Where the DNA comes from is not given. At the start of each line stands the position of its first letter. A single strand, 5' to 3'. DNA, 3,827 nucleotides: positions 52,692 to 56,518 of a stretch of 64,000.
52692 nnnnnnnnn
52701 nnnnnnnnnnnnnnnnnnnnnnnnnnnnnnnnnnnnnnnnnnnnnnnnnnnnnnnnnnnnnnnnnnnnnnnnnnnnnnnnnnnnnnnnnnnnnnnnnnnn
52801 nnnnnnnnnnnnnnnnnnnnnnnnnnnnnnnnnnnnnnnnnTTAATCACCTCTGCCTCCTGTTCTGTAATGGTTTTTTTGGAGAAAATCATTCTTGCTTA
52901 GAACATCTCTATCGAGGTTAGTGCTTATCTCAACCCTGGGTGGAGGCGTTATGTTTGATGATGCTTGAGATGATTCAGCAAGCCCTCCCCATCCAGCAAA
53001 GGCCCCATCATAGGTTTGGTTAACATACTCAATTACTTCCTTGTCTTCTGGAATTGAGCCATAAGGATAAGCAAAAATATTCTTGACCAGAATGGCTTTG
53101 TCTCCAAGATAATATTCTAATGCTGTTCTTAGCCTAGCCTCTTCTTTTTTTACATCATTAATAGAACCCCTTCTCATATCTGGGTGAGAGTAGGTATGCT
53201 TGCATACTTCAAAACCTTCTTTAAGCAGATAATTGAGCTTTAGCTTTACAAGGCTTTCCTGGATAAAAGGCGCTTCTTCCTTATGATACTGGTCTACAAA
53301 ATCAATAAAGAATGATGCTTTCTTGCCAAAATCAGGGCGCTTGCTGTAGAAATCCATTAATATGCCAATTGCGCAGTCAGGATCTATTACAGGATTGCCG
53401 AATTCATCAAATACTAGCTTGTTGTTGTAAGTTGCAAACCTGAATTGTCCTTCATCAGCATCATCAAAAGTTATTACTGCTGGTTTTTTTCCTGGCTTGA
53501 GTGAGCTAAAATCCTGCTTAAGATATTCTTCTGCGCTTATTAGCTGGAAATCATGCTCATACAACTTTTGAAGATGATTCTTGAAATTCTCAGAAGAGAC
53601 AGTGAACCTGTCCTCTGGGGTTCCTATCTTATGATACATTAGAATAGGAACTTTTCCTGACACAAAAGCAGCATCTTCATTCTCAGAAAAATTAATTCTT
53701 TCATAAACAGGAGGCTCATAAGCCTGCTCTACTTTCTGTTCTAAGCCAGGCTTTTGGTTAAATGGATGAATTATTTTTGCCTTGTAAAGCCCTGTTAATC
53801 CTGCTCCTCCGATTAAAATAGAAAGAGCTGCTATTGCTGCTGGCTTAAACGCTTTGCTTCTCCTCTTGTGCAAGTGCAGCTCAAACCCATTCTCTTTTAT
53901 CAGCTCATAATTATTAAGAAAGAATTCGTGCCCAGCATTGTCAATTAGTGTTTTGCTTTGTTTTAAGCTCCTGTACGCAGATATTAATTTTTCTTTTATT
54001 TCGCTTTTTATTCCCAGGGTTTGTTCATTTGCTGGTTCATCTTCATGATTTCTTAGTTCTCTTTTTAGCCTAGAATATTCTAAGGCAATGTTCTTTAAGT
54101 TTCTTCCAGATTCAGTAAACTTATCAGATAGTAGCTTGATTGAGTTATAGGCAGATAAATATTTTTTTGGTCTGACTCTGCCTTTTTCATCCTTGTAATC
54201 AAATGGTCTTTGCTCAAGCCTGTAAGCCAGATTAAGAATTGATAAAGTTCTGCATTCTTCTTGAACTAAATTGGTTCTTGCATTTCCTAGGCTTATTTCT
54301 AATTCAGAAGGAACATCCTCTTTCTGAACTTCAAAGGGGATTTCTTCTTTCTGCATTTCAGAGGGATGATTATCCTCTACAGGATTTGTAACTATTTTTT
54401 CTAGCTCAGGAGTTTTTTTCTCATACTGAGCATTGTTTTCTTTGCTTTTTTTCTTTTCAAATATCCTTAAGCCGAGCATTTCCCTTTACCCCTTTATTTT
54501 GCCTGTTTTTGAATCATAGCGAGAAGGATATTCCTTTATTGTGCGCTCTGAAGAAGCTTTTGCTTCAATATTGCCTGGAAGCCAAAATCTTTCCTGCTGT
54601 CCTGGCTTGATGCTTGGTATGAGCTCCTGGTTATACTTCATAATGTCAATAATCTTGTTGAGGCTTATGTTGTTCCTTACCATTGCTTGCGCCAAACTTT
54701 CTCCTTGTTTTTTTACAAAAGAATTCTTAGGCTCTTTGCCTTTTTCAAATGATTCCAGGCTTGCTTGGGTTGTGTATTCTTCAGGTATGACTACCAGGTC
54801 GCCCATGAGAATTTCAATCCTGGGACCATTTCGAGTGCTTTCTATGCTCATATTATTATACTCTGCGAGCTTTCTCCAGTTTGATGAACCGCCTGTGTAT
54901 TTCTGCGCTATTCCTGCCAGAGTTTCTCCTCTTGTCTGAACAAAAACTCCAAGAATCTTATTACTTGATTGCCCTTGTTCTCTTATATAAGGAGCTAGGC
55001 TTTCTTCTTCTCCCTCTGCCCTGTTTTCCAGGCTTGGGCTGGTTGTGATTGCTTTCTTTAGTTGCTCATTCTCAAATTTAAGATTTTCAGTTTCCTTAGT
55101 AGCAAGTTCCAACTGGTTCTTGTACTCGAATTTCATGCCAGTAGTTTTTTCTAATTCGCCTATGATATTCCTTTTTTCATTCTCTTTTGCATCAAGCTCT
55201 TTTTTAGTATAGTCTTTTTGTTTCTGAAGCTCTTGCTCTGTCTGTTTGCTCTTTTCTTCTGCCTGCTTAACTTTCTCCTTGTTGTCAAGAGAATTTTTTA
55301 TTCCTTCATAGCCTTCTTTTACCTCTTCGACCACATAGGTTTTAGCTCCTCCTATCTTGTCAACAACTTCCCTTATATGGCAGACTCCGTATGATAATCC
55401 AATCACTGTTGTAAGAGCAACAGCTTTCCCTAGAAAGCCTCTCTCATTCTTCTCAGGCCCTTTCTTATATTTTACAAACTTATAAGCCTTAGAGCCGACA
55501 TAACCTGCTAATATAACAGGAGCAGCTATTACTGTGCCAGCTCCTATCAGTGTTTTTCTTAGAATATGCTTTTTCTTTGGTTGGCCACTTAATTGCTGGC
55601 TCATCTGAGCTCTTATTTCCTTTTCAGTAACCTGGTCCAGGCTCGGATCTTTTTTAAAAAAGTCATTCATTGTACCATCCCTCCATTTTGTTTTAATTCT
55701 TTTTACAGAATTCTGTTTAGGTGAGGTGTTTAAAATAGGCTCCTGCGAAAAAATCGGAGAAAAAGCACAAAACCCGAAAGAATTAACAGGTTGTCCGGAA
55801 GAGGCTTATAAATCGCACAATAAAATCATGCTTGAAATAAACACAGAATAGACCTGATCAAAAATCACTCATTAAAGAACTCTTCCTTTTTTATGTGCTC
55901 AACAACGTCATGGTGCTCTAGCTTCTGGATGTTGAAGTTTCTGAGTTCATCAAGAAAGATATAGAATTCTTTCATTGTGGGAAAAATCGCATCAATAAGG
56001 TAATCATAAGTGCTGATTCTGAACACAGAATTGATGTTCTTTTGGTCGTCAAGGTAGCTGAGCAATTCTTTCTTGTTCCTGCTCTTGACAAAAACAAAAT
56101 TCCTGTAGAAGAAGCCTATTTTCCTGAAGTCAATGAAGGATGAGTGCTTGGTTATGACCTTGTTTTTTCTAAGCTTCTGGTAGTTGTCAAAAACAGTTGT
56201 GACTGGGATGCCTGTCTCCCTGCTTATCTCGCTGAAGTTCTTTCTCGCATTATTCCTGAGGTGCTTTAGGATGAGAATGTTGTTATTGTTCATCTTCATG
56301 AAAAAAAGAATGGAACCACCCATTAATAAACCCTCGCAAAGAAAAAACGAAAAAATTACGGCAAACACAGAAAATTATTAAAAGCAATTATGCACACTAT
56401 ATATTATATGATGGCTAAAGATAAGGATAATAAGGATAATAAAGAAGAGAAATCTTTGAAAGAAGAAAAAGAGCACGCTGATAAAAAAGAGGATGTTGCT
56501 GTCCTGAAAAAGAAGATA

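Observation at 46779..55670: Nine-gene coupled operon: LysM, NodB deacetylase, MoxR AAA+, HExxH-vWA, unknown, 2x glycine-zipper, PD-(D/E)xK, low-complexity HTH protein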

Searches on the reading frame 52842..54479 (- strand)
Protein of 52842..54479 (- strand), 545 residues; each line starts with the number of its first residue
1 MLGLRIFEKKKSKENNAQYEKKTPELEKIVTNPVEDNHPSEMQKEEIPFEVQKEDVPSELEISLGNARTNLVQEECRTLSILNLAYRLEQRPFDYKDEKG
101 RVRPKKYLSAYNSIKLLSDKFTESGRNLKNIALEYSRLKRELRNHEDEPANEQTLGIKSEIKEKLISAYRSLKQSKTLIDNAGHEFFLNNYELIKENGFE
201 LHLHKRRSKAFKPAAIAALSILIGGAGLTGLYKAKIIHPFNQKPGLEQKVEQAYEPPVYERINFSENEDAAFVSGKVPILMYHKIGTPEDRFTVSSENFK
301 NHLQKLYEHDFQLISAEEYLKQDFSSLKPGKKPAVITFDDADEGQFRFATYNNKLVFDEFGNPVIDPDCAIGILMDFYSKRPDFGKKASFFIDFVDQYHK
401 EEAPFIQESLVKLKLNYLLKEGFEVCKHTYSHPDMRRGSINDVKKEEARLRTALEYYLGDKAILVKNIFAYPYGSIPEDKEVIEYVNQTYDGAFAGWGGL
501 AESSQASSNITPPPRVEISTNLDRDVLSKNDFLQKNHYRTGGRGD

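Call 3: search_protein_families(library=pfam, proteins=[window:52842-54479:-], max_evalue=0.1)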
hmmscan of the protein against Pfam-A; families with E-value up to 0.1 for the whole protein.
window:52842-54479:- (545 aa): 2 families
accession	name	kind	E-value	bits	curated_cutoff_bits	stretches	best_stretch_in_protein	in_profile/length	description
PF01522.26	Polysacc_deac_1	-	1.5e-09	38.3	23.1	1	413-480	49-112/124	Polysaccharide deacetylase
PF09259.16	Fve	-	0.076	13.6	25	0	80-120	5-45/111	Fungal immunomodulatory protein Fve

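Call 4: search_protein_families(library=padloc, proteins=[window:52842-54479:-], max_evalue=0.1)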
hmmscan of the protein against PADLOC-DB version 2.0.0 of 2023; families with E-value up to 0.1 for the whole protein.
window:52842-54479:- (545 aa): 1 family
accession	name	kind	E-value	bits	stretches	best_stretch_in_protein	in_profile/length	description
PDLC03819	RTasSLATT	-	0.029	12.1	1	102-147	84-128/176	DRT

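Call 25: search_protein_families(library=ncbifam, proteins=[window:52842-54479:-], max_evalue=0.1)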
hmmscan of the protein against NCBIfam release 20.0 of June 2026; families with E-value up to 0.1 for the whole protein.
window:52842-54479:- (545 aa): 8 families
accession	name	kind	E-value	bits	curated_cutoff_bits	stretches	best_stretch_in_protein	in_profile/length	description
NF050820.1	PolSacchBiosHfsH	equivalog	0.00016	21.4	400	1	416-478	87-145/249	oligosaccharide deacetylase HfsH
TIGR03938.2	deacetyl_PgaB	equivalog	0.00082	17.8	321.9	1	279-343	5-75/621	poly-beta-1,6-N-acetyl-D-glucosamine N-deacetylase PgaB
TIGR02873.1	spore_ylxY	hypoth_equivalog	0.0015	17.9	391.5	1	416-483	131-192/268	probable sporulation protein, polysaccharide deacetylase family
TIGR03933.1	PIA_icaB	equivalog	0.0023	17.5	248.35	1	291-349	32-89/245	intercellular adhesin biosynthesis polysaccharide N-deacetylase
TIGR02764.1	spore_ybaN_pdaB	equivalog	0.0056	16.5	237.4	1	416-487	52-117/191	polysaccharide deacetylase family sporulation protein PdaB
NF045820.1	PgAcgDacpgdA_Strep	equivalog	0.0079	15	800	1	417-479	315-373/463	peptidoglycan-N-acetylglucosamine deacetylase PgdA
TIGR02884.1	spore_pdaA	equivalog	0.023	14.4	298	1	416-460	83-127/224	delta-lactam-biosynthetic de-N-acetylase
NF045821.1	PgAcgDacpgdA1_Bac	equivalog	0.026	13.4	400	1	418-480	136-194/282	peptidoglycan-N-acetylglucosamine deacetylase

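Call 71: search_solved_structures(query=window:52842-54479:-, max_evalue=0.01, show_alignments=1)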
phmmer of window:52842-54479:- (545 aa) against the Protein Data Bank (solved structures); distinct sequences matched with E-value up to 0.01: 1.
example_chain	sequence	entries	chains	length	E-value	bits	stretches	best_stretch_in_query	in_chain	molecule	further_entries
6dq3_A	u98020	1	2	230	4.5e-05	25.6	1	275-342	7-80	Polysaccharide deacetylase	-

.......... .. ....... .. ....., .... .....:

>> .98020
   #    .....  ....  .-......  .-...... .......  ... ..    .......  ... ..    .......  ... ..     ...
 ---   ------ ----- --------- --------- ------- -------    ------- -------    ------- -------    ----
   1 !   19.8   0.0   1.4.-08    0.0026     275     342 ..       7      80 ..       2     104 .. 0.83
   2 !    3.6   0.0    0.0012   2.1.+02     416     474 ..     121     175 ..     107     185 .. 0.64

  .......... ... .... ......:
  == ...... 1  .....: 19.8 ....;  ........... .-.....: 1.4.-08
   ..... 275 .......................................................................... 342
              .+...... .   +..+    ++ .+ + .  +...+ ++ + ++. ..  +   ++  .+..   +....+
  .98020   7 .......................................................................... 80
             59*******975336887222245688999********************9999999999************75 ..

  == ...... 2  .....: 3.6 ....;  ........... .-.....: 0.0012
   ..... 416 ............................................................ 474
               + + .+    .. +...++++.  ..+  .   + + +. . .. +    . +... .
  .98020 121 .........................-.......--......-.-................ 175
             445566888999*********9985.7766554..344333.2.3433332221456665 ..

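Call 94: search_protein_families(library=phrogs, proteins=[window:52842-54479:-], max_evalue=0.01)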
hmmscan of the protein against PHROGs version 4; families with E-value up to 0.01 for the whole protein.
window:52842-54479:- (545 aa): 0 families

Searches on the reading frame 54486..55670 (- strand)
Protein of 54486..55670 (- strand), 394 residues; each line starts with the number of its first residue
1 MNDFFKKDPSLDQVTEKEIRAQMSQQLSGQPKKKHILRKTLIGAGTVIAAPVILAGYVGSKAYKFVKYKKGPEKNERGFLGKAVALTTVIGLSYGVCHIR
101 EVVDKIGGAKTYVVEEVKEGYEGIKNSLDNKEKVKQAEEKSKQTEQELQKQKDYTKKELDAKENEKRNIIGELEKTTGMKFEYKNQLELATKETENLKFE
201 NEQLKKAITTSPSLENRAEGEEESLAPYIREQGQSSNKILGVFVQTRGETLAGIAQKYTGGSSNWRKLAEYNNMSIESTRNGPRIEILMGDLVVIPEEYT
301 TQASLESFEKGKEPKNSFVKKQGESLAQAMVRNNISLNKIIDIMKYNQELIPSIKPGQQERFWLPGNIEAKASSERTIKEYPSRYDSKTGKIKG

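Call 3: search_protein_families(library=pfam, proteins=[window:54486-55670:-], max_evalue=0.1)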
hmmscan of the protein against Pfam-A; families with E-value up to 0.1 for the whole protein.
window:54486-55670:- (394 aa): 3 families
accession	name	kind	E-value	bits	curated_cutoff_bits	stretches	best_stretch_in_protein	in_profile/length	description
PF01476.26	LysM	-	0.0011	19.3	20.9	1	247-275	5-30/43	LysM domain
PF02965.22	Met_synt_B12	-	0.034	14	25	1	164-265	42-148/273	Vitamin B12 dependent methionine synthase, activation domain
PF13036.11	LpoB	-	0.085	13.2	22.3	1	15-61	67-113/147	Peptidoglycan-synthase activator LpoB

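Call 4: search_protein_families(library=padloc, proteins=[window:54486-55670:-], max_evalue=0.1)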
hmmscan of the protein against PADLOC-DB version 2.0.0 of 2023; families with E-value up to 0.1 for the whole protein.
window:54486-55670:- (394 aa): 2 families
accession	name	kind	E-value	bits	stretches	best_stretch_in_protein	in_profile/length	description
PDLC03865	LmuB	-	0.0031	13.8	1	99-354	553-806/1007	-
PDLC00553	JetC2|JetC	-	0.025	10.4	1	121-253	867-999/1361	DUF3584 domain; MukB-like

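Call 25: search_protein_families(library=ncbifam, proteins=[window:54486-55670:-], max_evalue=0.1)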
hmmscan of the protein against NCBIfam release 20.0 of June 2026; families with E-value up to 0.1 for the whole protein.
window:54486-55670:- (394 aa): 3 families
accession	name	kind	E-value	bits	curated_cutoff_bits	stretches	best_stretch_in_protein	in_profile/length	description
TIGR02722.1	lp_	equivalog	0.007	16.4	110.55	1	14-64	106-156/189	penicillin-binding protein activator LpoB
NF045780.1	TrlF_fam_ATP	equivalog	0.012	14.3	350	1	117-281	572-742/944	TrlF family AAA-like ATPase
NF038348.1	T2SS_HK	subfamily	0.082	11.3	450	0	24-176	160-314/574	histidine kinase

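Call 94: search_protein_families(library=phrogs, proteins=[window:54486-55670:-], max_evalue=0.01)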
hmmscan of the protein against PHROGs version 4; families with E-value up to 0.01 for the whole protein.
window:54486-55670:- (394 aa): 2 families
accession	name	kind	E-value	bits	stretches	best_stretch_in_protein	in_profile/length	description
phrog_975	-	tail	2.6e-06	27.7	1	247-304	11-74/238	baseplate protein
phrog_380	-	lysis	4.5e-05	23.6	1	247-347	190-286/309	endolysin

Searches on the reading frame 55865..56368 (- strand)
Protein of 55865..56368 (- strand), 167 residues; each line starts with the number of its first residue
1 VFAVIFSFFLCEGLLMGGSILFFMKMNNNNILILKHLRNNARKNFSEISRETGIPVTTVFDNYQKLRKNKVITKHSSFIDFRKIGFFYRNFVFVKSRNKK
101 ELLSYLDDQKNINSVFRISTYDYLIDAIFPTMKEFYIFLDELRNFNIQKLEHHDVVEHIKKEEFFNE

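Call 25: search_protein_families(library=ncbifam, proteins=[window:55865-56368:-], max_evalue=0.1)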
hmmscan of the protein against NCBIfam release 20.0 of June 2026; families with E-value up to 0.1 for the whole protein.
window:55865-56368:- (167 aa): 12 families
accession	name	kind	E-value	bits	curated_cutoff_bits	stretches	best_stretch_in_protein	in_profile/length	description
NF008384.0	PRK11179.1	equivalog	8.3e-07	28.9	227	1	25-128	6-113/153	transcriptional regulator AsnC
NF053758.1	ChrTpTrnRegChrS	equivalog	1.4e-06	28.2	250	1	26-141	12-130/158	chromate efflux transcriptional regulator ChrS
NF041396.1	TranRegLrp_Halo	equivalog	1.5e-06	28.1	190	1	30-128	7-106/149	HTH-type transcriptional regulator Lrp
NF040820.1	trans_reg_LrpA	equivalog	5.1e-05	23.2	250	1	28-113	4-91/141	HTH-type transcriptional regulator LrpA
NF040947.1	trans_reg_LysM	equivalog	6.5e-05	22.7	180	1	28-143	3-119/136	HTH-type transcriptional regulator LysM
TIGR01884.1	cas_HTH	subfamily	0.0031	16.9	60.2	1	23-76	137-190/202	CRISPR-associated CARF protein Csa3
NF040707.3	Siroheme_Dcarb_AhbB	equivalog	0.0034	17.1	125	1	42-93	13-63/146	siroheme decarboxylase subunit beta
NF053755.1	MsvR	equivalog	0.0035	17.1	220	1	31-105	16-89/236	transcriptional factor MsvR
NF040708.3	Siroheme_Dcarb_AhbA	equivalog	0.0059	16.4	140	1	42-87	16-61/144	siroheme decarboxylase subunit alpha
NF041395.1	TranRegLrpA1_Halo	equivalog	0.0063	16.5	250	1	29-120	6-99/142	HTH-type transcriptional regulator LrpA1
NF008370.0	PRK11169.1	equivalog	0.031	14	233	1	30-141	16-133/164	leucine-responsive transcriptional regulator Lrp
TIGR01889.1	Staph_reg_Sar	paralog_domain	0.056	13.8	62.6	1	25-85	22-86/109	staphylococcal accessory regulator family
